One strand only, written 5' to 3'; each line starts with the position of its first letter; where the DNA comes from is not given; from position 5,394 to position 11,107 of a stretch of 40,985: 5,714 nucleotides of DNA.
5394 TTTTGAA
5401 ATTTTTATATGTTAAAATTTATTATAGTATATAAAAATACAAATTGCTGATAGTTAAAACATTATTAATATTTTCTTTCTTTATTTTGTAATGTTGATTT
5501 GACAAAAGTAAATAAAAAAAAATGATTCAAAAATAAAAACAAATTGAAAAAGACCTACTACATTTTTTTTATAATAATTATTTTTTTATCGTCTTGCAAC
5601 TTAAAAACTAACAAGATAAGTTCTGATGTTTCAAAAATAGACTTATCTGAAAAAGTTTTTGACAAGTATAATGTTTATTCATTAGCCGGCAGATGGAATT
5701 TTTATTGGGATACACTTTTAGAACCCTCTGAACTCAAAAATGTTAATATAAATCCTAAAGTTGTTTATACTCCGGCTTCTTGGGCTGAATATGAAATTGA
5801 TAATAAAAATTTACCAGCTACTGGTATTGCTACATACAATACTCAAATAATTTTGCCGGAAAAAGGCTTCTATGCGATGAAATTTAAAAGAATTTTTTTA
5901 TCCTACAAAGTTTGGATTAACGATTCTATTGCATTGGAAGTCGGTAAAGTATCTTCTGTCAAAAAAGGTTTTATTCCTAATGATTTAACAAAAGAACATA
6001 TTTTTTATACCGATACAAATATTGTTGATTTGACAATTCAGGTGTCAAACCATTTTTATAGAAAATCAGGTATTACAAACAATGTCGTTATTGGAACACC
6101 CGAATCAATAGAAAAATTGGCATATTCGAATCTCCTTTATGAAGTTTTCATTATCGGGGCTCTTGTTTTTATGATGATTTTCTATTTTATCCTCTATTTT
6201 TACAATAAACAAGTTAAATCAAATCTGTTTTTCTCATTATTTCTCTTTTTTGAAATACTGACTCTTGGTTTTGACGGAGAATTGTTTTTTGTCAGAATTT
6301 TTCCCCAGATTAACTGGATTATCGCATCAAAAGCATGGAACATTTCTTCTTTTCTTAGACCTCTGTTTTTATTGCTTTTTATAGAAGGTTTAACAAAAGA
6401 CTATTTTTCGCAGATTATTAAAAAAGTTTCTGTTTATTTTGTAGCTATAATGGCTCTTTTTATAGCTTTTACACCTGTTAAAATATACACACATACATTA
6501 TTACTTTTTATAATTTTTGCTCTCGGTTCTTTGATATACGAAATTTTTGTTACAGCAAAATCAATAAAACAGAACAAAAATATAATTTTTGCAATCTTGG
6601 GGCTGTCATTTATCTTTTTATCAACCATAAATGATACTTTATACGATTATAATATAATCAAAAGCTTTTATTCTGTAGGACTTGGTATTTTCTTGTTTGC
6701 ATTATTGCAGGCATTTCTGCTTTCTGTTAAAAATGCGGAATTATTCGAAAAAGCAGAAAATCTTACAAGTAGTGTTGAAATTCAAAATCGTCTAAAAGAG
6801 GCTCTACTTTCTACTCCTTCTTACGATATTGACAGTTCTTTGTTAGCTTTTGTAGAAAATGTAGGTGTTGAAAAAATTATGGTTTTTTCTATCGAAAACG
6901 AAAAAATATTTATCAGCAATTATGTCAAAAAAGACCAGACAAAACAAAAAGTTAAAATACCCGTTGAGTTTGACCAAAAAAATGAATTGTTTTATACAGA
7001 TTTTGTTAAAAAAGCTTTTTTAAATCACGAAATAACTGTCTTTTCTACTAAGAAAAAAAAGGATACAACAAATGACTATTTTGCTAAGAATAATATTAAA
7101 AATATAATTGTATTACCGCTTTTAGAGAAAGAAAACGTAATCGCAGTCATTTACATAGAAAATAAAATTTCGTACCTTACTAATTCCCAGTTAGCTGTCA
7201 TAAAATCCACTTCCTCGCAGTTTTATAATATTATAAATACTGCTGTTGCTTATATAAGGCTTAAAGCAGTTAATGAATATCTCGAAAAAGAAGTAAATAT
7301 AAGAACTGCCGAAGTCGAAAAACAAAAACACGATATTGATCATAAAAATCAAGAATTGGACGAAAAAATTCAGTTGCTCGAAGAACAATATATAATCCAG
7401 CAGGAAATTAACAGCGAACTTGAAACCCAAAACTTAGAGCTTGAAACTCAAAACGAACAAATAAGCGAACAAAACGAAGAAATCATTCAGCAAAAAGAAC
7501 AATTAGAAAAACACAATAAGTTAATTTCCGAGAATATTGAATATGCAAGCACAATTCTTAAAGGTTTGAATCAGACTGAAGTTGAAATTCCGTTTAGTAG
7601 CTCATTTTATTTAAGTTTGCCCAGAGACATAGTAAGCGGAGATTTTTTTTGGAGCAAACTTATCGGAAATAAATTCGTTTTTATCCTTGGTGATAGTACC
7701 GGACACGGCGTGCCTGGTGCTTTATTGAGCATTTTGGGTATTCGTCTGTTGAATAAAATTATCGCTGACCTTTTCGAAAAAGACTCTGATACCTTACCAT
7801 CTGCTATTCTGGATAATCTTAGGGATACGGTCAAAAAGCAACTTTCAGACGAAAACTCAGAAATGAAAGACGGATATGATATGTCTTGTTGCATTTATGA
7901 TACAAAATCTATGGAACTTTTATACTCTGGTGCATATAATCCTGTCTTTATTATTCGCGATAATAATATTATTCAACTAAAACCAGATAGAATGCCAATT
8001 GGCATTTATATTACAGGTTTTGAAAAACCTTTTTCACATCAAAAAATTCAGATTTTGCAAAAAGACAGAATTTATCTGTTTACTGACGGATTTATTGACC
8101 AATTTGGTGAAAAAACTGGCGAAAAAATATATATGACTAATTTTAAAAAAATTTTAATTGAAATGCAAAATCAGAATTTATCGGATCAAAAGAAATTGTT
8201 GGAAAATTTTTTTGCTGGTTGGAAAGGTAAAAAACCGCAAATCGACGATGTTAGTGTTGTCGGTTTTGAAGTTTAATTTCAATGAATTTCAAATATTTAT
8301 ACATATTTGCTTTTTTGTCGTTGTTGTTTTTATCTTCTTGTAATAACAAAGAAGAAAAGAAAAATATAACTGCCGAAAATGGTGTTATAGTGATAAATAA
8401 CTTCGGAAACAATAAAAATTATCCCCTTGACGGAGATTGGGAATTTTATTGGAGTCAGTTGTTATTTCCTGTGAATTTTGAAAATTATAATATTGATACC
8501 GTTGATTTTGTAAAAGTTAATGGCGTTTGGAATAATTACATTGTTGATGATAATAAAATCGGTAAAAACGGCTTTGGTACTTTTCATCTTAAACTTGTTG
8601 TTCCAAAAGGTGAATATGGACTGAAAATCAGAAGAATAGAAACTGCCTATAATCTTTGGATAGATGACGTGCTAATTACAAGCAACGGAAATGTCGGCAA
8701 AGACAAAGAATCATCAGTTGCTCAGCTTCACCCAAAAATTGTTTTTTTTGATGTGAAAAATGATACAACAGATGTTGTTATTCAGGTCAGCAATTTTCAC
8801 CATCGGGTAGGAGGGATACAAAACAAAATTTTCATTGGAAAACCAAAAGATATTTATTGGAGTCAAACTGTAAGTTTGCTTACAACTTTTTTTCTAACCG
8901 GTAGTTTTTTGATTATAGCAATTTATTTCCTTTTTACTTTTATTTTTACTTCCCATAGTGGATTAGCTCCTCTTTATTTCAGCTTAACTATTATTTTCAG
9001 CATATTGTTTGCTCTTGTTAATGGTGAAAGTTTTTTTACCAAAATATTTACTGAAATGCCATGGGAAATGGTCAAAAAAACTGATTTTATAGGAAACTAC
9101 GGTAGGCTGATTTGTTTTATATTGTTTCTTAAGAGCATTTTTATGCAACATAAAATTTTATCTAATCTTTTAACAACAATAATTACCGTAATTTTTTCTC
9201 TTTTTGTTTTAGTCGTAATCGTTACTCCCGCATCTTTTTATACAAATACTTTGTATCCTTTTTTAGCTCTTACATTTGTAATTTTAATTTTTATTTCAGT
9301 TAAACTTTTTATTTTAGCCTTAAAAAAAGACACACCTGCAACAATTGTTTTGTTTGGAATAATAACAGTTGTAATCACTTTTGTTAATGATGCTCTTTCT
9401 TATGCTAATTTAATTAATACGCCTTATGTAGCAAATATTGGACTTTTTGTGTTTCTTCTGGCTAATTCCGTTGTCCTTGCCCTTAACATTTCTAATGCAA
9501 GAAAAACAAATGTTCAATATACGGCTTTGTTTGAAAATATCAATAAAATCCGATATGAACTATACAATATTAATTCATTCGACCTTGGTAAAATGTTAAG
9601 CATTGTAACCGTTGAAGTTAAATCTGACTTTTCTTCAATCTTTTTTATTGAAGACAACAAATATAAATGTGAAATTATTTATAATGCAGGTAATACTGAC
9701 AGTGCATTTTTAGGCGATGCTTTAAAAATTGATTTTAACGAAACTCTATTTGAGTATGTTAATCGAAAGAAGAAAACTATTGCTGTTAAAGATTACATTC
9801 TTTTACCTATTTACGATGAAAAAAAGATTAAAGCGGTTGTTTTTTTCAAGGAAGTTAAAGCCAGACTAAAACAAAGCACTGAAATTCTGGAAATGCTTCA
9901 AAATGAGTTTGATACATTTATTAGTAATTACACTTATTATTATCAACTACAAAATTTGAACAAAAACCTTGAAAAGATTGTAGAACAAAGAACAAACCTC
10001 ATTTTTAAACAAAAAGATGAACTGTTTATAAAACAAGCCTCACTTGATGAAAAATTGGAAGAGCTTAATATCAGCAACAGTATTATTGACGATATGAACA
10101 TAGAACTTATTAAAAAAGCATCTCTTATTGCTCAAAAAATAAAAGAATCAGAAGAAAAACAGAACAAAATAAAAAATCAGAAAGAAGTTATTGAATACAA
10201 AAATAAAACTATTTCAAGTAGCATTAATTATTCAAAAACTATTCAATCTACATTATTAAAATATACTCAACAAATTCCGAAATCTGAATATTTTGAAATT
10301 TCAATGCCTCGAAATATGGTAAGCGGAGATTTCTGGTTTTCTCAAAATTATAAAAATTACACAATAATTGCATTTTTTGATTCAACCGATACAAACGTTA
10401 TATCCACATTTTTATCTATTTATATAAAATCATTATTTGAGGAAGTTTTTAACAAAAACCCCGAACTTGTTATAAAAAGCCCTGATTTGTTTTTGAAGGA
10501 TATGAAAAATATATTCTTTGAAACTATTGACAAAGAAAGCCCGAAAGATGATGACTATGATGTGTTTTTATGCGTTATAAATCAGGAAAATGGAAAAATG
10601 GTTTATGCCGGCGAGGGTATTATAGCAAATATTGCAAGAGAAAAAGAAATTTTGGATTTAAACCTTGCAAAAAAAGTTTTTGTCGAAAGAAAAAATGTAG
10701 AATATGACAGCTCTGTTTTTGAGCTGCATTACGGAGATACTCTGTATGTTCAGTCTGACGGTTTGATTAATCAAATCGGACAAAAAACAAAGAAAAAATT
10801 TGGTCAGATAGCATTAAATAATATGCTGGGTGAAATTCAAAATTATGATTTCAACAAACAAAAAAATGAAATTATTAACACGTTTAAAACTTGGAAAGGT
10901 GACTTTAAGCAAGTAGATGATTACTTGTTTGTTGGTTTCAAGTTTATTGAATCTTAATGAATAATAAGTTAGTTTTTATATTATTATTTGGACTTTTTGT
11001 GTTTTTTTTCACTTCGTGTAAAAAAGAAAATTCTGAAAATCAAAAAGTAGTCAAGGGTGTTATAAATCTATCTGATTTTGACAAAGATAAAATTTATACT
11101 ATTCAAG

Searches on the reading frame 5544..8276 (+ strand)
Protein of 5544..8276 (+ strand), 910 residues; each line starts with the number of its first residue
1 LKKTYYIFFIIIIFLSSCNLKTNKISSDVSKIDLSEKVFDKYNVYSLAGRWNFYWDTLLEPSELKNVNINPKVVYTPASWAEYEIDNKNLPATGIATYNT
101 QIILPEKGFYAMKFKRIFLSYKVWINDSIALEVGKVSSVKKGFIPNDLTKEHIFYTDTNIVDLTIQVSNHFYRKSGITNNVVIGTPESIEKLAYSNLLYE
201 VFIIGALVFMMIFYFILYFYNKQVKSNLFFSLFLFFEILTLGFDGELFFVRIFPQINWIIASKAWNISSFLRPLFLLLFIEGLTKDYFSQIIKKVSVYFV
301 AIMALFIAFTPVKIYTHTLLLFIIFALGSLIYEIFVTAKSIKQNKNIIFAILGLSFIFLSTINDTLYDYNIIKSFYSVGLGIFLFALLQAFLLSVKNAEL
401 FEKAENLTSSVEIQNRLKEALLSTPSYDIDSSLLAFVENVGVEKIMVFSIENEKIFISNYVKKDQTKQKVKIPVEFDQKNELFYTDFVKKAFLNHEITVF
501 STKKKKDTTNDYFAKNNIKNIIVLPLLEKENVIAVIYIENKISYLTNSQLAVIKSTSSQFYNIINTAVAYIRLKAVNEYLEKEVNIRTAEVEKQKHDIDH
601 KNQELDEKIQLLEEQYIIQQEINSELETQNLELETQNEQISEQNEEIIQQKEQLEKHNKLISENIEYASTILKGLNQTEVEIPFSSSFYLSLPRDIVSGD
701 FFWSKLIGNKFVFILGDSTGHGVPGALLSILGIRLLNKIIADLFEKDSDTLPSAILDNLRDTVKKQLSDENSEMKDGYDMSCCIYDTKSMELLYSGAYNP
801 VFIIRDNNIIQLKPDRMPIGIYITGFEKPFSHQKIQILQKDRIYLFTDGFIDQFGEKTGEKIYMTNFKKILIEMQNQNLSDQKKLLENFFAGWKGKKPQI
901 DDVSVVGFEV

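Call 77: search_protein_families(library=pfam, proteins=[window:5544-8276:+], max_evalue=0.00001)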
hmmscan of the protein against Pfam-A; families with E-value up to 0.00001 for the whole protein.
window:5544-8276:+ (910 aa): 2 families
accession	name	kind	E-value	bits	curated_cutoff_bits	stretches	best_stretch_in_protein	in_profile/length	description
PF07228.17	SpoIIE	-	2.2e-20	73.9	25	1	709-908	3-189/192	Stage II sporulation protein E (SpoIIE)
PF07695.17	7TMR-DISM_7TM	-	2.7e-17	63.8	29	1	198-394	3-203/205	7TM diverse intracellular signalling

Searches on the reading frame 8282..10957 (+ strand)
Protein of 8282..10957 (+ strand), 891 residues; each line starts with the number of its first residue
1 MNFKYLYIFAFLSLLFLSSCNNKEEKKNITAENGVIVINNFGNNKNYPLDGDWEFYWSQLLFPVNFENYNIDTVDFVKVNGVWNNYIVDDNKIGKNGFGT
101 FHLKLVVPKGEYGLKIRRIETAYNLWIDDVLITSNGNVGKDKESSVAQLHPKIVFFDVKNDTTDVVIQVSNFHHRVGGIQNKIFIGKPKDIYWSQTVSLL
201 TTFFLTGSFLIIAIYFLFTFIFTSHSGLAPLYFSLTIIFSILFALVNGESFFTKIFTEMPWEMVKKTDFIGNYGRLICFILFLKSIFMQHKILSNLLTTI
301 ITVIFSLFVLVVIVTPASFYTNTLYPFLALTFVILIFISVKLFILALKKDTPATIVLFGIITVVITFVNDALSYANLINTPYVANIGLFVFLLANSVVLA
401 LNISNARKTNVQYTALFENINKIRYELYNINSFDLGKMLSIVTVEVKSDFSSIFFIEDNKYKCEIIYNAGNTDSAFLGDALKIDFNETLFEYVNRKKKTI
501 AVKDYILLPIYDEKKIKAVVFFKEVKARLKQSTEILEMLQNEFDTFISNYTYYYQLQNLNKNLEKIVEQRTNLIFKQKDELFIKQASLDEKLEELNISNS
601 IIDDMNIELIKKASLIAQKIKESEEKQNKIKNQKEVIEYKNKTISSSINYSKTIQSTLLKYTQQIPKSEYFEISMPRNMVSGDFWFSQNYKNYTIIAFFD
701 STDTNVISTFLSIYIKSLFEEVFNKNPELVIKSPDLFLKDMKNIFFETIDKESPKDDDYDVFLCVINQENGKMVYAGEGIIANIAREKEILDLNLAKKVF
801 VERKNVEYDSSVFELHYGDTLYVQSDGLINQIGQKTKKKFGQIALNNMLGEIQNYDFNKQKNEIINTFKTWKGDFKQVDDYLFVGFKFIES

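Call 77: search_protein_families(library=pfam, proteins=[window:8282-10957:+], max_evalue=0.00001)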
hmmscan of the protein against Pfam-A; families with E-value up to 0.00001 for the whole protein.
window:8282-10957:+ (891 aa): 2 families
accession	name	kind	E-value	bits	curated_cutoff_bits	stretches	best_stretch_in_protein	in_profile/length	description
PF07695.17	7TMR-DISM_7TM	-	1.6e-17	64.6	29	1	200-400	3-203/205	7TM diverse intracellular signalling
PF07228.17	SpoIIE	-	1.8e-06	28.4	25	1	693-884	4-187/192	Stage II sporulation protein E (SpoIIE)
